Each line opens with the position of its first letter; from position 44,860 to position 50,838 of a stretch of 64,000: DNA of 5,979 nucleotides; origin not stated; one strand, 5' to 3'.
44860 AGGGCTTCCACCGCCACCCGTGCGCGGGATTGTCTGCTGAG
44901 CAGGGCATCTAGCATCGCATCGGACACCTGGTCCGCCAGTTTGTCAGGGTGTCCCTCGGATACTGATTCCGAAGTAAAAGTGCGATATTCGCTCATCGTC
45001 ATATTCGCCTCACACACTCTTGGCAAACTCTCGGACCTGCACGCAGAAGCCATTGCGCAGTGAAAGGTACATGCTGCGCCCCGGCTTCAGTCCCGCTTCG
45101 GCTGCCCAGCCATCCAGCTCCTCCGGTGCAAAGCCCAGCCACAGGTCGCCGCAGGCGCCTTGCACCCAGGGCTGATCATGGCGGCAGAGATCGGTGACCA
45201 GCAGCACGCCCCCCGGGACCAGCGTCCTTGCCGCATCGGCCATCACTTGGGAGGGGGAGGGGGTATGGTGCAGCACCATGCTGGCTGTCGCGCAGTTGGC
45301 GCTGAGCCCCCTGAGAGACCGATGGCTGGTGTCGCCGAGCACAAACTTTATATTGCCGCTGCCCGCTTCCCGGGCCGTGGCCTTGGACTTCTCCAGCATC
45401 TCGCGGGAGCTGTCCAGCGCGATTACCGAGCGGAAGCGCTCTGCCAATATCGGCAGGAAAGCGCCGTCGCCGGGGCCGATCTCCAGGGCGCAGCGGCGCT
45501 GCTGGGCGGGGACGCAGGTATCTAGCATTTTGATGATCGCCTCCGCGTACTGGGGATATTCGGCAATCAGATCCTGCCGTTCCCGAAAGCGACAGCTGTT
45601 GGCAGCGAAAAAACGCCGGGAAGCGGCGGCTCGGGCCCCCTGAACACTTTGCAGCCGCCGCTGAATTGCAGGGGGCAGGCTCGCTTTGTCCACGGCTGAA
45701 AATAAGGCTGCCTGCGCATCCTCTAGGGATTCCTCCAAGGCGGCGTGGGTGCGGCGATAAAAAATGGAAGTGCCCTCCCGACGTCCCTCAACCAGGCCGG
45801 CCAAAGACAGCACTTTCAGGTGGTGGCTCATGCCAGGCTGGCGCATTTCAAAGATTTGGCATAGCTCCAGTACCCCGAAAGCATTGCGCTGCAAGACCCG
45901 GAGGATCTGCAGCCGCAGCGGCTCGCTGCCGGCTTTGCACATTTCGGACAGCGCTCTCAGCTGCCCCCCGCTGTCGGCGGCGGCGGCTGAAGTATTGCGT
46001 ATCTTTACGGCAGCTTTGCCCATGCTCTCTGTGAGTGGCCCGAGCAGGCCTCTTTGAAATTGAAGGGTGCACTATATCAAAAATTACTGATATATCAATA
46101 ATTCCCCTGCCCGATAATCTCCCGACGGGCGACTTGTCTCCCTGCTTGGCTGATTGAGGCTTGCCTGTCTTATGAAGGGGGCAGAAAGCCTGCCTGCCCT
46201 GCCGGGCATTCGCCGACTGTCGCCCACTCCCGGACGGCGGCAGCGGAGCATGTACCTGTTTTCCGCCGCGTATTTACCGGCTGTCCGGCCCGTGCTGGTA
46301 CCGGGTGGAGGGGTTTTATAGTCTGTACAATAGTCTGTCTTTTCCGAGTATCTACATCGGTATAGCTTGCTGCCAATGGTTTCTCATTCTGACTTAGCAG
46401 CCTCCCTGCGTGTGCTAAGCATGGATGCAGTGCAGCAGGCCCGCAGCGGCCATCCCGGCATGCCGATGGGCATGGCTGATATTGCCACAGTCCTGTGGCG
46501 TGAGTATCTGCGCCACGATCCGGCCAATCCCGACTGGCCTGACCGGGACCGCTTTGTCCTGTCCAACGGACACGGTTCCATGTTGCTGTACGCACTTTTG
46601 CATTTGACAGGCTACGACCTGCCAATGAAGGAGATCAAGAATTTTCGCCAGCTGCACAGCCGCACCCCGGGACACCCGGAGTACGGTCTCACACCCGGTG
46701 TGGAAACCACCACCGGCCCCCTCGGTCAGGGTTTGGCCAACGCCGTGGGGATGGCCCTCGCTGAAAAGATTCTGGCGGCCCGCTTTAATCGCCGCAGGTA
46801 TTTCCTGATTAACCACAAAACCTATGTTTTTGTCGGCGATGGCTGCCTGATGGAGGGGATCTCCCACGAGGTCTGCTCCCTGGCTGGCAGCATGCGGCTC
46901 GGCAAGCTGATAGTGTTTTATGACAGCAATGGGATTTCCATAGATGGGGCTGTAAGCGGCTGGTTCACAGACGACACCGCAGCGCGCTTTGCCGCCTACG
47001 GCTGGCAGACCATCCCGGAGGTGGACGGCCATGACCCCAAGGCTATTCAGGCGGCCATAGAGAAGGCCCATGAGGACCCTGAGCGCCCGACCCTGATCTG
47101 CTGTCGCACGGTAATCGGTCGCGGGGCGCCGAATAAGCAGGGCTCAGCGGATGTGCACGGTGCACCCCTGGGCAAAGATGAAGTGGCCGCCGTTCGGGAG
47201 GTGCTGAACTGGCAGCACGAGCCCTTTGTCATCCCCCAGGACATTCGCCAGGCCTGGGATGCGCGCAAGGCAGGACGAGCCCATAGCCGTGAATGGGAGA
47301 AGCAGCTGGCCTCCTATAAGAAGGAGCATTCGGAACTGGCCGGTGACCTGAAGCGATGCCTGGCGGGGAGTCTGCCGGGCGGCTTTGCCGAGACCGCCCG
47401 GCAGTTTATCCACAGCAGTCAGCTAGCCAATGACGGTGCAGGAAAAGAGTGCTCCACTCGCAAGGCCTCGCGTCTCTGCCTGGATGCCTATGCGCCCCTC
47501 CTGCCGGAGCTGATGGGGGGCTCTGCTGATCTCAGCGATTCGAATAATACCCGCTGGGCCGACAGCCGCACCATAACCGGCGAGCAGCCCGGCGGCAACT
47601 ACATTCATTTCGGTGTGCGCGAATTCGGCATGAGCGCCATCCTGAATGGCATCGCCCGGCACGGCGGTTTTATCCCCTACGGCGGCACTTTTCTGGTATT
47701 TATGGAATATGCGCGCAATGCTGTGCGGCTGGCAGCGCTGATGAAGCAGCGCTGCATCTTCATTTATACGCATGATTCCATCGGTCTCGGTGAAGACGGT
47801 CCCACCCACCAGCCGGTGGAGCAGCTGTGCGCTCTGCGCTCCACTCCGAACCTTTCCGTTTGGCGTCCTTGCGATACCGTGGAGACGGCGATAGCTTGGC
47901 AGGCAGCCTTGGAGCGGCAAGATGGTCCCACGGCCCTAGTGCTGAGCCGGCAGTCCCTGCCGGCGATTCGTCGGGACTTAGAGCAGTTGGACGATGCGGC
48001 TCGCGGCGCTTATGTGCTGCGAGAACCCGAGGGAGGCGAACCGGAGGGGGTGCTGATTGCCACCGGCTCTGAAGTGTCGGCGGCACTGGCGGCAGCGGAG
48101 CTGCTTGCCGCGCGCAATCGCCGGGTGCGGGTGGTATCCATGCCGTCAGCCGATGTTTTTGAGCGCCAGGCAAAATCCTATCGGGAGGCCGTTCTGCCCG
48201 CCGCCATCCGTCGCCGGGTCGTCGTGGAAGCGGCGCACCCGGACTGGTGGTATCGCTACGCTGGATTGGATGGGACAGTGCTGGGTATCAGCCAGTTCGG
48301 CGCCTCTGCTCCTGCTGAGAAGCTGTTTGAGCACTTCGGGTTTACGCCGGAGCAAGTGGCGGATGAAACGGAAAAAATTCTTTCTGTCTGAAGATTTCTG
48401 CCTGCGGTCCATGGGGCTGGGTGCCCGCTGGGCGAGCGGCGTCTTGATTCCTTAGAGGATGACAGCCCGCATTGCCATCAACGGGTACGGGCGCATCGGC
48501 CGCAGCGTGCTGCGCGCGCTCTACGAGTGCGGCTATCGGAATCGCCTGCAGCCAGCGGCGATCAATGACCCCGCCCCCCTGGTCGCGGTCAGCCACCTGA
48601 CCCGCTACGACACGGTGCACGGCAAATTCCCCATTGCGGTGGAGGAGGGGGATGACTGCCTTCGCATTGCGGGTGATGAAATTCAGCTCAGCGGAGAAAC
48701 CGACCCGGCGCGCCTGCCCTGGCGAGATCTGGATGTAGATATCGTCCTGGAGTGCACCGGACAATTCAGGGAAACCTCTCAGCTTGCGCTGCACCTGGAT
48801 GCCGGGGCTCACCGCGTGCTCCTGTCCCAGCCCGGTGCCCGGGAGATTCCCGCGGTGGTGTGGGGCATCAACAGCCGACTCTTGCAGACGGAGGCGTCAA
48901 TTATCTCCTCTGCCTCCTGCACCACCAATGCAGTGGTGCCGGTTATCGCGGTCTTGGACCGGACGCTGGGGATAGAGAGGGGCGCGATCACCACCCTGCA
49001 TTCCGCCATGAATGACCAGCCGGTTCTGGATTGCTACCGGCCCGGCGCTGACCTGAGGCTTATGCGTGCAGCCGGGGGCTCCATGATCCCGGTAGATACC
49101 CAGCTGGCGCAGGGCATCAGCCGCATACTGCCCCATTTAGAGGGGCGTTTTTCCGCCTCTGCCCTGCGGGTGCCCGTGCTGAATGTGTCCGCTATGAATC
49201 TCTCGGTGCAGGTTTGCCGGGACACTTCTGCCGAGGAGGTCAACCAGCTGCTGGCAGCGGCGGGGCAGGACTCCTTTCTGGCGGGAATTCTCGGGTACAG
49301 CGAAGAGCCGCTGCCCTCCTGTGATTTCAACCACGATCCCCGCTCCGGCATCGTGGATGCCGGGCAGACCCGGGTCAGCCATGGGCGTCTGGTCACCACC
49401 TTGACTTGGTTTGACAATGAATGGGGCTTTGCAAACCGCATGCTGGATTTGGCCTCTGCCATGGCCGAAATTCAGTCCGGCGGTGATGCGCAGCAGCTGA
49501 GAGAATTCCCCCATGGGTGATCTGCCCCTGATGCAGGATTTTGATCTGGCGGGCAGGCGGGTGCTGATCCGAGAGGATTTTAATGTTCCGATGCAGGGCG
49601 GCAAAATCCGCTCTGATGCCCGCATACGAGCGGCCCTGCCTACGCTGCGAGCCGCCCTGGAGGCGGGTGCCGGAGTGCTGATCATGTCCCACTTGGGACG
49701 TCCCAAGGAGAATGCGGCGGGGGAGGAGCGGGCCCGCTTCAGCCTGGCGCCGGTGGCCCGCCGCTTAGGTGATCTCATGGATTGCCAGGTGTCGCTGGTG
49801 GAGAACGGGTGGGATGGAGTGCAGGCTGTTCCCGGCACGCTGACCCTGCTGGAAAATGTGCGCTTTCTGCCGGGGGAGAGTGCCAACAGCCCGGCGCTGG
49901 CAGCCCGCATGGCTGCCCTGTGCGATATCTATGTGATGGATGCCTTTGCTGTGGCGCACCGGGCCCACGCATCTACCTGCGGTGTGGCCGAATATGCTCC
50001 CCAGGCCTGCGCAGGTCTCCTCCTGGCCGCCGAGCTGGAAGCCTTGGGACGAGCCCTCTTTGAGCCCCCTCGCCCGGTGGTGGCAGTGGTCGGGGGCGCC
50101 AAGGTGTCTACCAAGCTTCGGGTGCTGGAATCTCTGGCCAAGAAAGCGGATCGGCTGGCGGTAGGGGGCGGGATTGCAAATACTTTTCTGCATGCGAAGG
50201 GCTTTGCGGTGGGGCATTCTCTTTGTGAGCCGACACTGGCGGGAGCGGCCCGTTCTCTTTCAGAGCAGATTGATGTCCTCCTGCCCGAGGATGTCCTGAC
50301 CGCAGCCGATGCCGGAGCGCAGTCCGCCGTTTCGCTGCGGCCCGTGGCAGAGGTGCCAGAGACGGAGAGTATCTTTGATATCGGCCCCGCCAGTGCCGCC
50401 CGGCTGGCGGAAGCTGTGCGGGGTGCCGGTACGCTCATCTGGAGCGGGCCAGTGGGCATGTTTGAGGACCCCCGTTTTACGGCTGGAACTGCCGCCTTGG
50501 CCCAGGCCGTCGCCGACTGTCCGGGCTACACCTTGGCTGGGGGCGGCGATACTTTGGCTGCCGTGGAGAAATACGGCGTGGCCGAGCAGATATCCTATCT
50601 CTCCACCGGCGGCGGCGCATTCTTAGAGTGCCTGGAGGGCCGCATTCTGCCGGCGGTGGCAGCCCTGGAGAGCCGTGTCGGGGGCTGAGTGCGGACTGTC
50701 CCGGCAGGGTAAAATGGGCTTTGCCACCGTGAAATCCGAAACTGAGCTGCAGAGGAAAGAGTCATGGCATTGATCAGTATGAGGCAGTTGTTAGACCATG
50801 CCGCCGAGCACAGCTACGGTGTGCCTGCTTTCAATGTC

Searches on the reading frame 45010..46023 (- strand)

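Call 9: search_protein_families(library=pfam, proteins=[window:45010-46023:-], max_evalue=0.001)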
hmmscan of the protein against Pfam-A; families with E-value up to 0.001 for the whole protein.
window:45010-46023:- (337 aa): 9 families
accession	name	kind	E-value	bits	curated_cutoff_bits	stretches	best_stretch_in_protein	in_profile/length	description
PF08241.18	Methyltransf_11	-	1.2e-16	61.6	21.2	1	180-275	1-94/95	Methyltransferase domain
PF13489.12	Methyltransf_23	-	1.1e-14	54.9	27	1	161-287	7-124/164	Methyltransferase domain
PF13649.12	Methyltransf_25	-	2.6e-14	54.1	27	1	180-272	2-97/97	Methyltransferase domain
PF13847.12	Methyltransf_31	-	7.5e-13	48.8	27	1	180-282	8-115/145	Methyltransferase domain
PF08242.18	Methyltransf_12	-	1.9e-11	45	30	1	180-274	1-98/98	Methyltransferase domain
PF12840.13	HTH_20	-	1.1e-08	35.4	27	1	33-80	2-50/51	Helix-turn-helix domain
PF01022.26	HTH_5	-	3.7e-08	33.6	22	1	35-79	2-46/47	Bacterial regulatory protein, arsR family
PF01209.24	Ubie_methyltran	-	3.5e-07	30.3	20.1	1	193-288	68-163/233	ubiE/COQ5 methyltransferase family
PF00398.26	RrnaAD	-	0.00027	20.5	24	1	179-232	34-85/263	Ribosomal RNA adenine dimethylase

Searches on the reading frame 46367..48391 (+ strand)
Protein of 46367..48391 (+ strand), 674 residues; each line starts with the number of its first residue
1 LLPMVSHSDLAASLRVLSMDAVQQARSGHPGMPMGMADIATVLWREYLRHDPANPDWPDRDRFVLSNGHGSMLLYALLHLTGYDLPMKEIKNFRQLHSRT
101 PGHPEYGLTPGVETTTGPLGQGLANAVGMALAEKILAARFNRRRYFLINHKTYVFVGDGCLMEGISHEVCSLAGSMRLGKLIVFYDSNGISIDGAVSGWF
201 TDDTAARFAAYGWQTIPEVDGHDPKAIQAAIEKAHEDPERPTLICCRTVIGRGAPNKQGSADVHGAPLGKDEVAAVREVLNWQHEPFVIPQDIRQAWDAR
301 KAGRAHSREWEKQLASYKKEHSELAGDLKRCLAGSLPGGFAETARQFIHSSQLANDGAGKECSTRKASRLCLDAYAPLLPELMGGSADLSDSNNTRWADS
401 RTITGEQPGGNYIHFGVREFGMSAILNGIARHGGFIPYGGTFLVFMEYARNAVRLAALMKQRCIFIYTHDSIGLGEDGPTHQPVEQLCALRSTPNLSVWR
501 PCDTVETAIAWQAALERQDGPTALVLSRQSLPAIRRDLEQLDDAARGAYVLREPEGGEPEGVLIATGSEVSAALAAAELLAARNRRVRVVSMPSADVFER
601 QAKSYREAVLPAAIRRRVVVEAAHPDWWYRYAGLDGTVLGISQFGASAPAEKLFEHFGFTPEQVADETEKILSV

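Call 9: search_protein_families(library=pfam, proteins=[window:46367-48391:+], max_evalue=0.001)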
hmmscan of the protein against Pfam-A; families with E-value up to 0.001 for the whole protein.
window:46367-48391:+ (674 aa): 4 families
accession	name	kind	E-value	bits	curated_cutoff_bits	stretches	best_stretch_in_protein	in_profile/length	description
PF00456.26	Transketolase_N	-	7e-155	515.5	22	1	8-337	3-334/334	Transketolase, thiamine diphosphate binding domain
PF02779.29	Transket_pyr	-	1.3e-53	181.7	27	1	361-532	2-173/174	Transketolase, pyrimidine binding domain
PF22613.1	Transketolase_C_1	-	2e-42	144.4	27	1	547-660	1-113/113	Transketolase-like TK C-terminal domain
PF02780.25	Transketolase_C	-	7e-13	49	25.9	1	560-664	11-124/124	Transketolase, C-terminal domain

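Call 29: find_related_loci(query=window:46367-48391:+, collection=genome_contigs, flank=2000)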
Query window:46367-48391:+ (674 aa) in genome_contigs; peptide patterns used: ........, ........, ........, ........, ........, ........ (x = any residue, [..] = any of these).
599 stretches matched a pattern (row limit reached: there are more); 596 encode a relative of the query (tblastn E <= 1e-3); the best 80 are kept; 80 distinct loci.
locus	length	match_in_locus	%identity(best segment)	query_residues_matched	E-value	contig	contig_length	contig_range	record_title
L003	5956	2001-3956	65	4-660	0e+0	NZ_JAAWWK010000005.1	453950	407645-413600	Spongiibacter thalassae strain KMU-166 contig5, whole genome shotgun sequence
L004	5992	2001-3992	64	4-672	0e+0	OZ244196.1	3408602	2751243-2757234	MAG: Pseudomonadales bacterium isolate 8195aeac-5045-4305-a8a5-beb42bd39683 genome assembly, chromosome: 1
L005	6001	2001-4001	63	1-672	0e+0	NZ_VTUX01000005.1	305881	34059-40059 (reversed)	Pseudohalioglobus sediminis strain NY5 scaffold5_size305881, whole genome shotgun sequence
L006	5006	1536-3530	63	4-673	0e+0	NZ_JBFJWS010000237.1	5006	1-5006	MAG: Zhongshania sp. isolate Mix_sand19.2022.05.G.28 k141_2968577_length_5006_cov_21.5548, whole genome shotgun sequence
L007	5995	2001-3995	63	3-672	0e+0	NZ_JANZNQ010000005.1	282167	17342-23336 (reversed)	Zhongshania aquatica strain BJYM1 NODE_5_length_282167_cov_104.566661, whole genome shotgun sequence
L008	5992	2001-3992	62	4-672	0e+0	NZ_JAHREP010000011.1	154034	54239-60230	Marinobacterium ramblicola strain D7 NODE_11_length_154034_cov_288.708971, whole genome shotgun sequence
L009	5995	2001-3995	62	4-673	0e+0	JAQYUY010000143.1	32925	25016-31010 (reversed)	MAG: Endozoicomonas sp. (ex Botrylloides leachii) isolate MAG-14 MAG14_143, whole genome shotgun sequence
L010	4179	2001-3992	64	4-672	0e+0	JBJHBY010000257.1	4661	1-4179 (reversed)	MAG: Gammaproteobacteria bacterium isolate SF2967_J5348.metabat2_refined.067_sub NODE_19620_length_4661_cov_1.320026, wh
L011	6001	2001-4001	61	1-672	0e+0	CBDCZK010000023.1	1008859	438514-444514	MAG: Endozoicomonadaceae bacterium isolate 16bdaa04-9b06-4a59-819a-f28dee817e19 genome assembly, contig: contig_23, whol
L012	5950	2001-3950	64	6-660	0e+0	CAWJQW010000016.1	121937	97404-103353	MAG: uncultured Gammaproteobacteria bacterium isolate MFD03804.bin.2.195 genome assembly, contig: contig_61004, whole ge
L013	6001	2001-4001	63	2-672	0e+0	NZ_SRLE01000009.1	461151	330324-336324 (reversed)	Mangrovimicrobium sediminis strain SAOS 164 SAOS_164_contig_9, whole genome shotgun sequence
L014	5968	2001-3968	64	4-664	0e+0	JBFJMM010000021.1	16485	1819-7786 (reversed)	MAG: Porticoccaceae bacterium isolate Mix_sand17.2022.03.Z.25 k141_6586_length_16485_cov_13.0418, whole genome shotgun s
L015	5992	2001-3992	61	4-672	0e+0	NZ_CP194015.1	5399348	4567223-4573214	Amphritea sp. HPY chromosome, complete genome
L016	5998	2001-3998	61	4-674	0e+0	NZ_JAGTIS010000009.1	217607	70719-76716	Metapseudomonas boanensis strain DB1 AS-pseudo_contig9, whole genome shotgun sequence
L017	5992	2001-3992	61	4-672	0e+0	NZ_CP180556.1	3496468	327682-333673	Neptuniibacter sp. QD29_5 chromosome, complete genome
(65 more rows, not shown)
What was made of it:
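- Tried and rejected: The transketolase scan gave at best 65% identity to various Gammaproteobacteria (call 29), so the lineage is unplaced.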

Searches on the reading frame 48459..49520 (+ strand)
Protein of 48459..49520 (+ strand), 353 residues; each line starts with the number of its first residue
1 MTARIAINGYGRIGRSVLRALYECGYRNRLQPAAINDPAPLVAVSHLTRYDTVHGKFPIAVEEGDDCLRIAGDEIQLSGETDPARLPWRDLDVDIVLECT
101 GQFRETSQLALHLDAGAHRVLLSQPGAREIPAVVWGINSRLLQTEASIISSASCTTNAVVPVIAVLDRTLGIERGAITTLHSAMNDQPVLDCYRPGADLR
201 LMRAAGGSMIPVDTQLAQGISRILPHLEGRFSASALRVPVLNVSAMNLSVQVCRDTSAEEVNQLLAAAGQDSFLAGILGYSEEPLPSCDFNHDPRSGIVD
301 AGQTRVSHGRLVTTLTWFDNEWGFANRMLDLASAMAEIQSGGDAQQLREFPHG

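Call 9: search_protein_families(library=pfam, proteins=[window:48459-49520:+], max_evalue=0.001)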
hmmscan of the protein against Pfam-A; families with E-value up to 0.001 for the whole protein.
window:48459-49520:+ (353 aa): 2 families
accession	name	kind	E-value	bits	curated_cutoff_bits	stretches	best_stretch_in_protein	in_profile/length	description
PF02800.25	Gp_dh_C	-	1.5e-44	151.8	24.4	1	160-317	2-157/158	Glyceraldehyde 3-phosphate dehydrogenase, C-terminal domain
PF00044.30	Gp_dh_N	-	1.7e-30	105.7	31.7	1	4-105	2-100/101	Glyceraldehyde 3-phosphate dehydrogenase, NAD binding domain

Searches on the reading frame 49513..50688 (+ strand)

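Call 60: search_protein_families(library=pfam, proteins=[window:49513-50688:+], max_evalue=0.00001)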
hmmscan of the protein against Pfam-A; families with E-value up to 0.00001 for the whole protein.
window:49513-50688:+ (391 aa): 1 family
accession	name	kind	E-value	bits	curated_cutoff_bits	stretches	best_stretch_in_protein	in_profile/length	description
PF00162.24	PGK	-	2e-127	425.8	27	1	7-377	1-379/379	Phosphoglycerate kinase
